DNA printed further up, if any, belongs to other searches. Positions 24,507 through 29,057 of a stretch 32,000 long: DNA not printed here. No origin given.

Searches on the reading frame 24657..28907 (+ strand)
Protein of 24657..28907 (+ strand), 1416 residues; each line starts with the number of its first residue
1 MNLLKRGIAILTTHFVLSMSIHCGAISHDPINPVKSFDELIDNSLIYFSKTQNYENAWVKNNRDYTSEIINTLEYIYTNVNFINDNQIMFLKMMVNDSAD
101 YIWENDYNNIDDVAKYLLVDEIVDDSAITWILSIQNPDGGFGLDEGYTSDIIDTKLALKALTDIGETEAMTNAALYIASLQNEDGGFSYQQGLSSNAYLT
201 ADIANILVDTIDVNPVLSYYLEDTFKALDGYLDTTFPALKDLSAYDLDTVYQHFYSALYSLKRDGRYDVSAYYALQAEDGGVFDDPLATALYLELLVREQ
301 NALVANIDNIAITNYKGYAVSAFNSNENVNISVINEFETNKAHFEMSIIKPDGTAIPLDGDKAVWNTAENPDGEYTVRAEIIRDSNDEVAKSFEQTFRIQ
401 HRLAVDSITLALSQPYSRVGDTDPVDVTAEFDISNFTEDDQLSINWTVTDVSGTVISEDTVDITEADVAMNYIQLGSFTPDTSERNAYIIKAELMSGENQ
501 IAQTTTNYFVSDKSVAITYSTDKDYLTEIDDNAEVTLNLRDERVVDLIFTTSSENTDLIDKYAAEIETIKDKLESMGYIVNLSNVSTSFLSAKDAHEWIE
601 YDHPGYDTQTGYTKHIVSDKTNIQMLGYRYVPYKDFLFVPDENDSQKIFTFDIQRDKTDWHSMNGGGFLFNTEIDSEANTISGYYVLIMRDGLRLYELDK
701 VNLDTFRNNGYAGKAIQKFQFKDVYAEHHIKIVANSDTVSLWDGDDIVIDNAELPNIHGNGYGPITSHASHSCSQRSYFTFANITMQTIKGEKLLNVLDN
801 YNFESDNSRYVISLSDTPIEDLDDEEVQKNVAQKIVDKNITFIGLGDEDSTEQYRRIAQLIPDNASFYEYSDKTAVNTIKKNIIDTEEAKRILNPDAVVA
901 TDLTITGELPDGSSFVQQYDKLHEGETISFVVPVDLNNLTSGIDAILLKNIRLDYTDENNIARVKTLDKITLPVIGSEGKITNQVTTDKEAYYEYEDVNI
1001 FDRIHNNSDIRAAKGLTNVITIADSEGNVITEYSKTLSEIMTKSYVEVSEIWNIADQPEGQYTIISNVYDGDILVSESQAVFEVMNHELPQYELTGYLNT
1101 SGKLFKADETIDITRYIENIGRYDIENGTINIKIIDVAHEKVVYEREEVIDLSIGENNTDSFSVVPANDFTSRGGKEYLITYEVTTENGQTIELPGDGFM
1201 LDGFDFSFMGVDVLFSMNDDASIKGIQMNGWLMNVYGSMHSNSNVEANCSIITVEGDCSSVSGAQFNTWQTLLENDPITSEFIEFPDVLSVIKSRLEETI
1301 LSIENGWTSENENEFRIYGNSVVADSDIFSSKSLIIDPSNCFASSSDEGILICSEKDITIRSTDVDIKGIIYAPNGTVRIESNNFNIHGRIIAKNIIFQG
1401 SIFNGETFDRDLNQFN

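Call 6: search_protein_families(library=pfam, proteins=[window:24657-28907:+], max_evalue=0.01)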
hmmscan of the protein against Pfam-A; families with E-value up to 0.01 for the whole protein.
window:24657-28907:+ (1416 aa): 4 families
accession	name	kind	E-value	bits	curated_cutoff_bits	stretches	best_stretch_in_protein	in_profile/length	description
PF17786.7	Mannosidase_ig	-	7.4e-07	30.1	23.4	0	437-511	12-88/91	Mannosidase Ig/CBM-like domain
PF00432.27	Prenyltrans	-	1.1e-05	25.5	26.5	1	120-219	48-156/304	Prenyltransferase alpha-alpha toroid domain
PF23981.1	DUF7305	-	1.6e-05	25.4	27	1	1345-1414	118-184/185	Domain of unknown function (DUF7305)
PF13243.12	SQHop_cyclase_C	-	0.0088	15.5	26.1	0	154-188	190-227/319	Squalene-hopene cyclase C-terminal domain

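Call 7: search_protein_families(library=ncbifam, proteins=[window:24657-28907:+], max_evalue=0.01)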
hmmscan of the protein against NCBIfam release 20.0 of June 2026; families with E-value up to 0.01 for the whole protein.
window:24657-28907:+ (1416 aa): 2 families
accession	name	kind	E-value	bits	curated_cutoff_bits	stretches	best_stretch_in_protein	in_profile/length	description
NF053823.1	SCO2321_fam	equivalog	2.6e-07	29.9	300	2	154-204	104-155/405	SCO2321 family membrane protein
TIGR01787.1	squalene_cyclas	subfamily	0.0052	15.5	322.7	0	126-188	512-588/622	squalene/oxidosqualene cyclases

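Call 38: find_homologous_proteins(query=window:24657-28907:+, max_evalue=1e-20)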
Query window:24657-28907:+ (1416 aa): 54 proteins with E <= 1e-20 among 8000 candidates.
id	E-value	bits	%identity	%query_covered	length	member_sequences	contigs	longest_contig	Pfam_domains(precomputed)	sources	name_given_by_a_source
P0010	0.0e+0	2759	89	100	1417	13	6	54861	PF17786.8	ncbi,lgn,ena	-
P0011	0.0e+0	2565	83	98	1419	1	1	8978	PF23981.2,PF17786.8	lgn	-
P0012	0.0e+0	2558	82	100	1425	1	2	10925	PF23981.2,PF17786.8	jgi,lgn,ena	jgi:hypothetical protein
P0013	0.0e+0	2523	80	100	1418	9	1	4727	PF23981.2,PF13243.13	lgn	-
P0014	0.0e+0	2485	81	99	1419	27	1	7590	PF23981.2,PF17786.8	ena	-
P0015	0.0e+0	2475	79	100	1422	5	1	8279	PF23981.2,PF17786.8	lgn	-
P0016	0.0e+0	2439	81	96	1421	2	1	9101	PF23981.2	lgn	-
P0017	0.0e+0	2363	77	97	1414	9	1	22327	PF23981.2,PF17786.8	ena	-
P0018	0.0e+0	2305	75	98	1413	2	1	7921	PF17786.8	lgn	-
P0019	0.0e+0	2285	75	97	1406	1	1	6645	PF23981.2,PF17786.8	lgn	-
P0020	0.0e+0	2262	73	100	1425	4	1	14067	PF17786.8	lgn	-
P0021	0.0e+0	2255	73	100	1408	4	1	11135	PF23981.2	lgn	-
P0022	0.0e+0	2255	77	92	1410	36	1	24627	-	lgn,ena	-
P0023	0.0e+0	2245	77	93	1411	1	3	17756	PF17786.8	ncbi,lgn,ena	-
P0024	0.0e+0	2193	73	97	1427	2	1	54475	PF23981.2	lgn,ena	-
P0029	0.0e+0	2002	66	100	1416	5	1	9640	-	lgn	-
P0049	0.0e+0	1310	53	83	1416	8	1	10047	-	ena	-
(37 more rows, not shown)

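Call 40: find_encoding_contigs(protein=P0010, flank=8000, max_places=6)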
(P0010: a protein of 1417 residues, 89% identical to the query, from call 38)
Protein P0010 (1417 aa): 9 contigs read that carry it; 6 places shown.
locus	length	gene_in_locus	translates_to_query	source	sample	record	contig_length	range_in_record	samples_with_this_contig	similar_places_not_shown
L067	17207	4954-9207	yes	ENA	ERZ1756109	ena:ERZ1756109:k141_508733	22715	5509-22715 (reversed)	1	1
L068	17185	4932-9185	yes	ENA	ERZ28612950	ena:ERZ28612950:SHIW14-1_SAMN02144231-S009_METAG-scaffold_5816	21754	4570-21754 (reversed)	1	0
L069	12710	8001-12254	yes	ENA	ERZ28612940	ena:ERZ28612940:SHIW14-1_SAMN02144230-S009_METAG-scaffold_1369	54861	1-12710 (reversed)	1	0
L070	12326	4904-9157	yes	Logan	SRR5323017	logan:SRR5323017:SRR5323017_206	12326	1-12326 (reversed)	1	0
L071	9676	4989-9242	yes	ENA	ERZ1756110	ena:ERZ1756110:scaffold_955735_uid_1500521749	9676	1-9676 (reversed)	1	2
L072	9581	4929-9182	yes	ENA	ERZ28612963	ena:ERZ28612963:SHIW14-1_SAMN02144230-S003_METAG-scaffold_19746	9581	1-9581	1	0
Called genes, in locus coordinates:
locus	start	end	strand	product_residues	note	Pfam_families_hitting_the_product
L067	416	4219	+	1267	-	PF01841:Transglut_core, PF07591:PT-HINT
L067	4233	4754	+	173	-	-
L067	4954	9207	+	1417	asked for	PF17786:Mannosidase_ig (faint)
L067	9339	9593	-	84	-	-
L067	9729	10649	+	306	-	PF00126:HTH_1, PF03466:LysR_substrate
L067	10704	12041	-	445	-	PF00148:Oxidored_nitro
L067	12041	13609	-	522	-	PF00148:Oxidored_nitro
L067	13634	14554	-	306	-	PF00528:BPD_transp_1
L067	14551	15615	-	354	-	PF13379:NMT1_2, PF09084:NMT1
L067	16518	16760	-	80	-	-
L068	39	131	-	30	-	-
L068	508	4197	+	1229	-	PF01841:Transglut_core, PF07591:PT-HINT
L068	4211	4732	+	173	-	-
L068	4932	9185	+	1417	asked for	PF17786:Mannosidase_ig (faint)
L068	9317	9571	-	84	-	-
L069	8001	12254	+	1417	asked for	PF17786:Mannosidase_ig (faint)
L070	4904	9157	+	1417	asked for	PF17786:Mannosidase_ig (faint)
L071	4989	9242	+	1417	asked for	PF17786:Mannosidase_ig (faint)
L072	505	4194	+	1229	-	PF01841:Transglut_core, PF07591:PT-HINT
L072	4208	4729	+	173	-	-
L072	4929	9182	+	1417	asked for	PF17786:Mannosidase_ig (faint)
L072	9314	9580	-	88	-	?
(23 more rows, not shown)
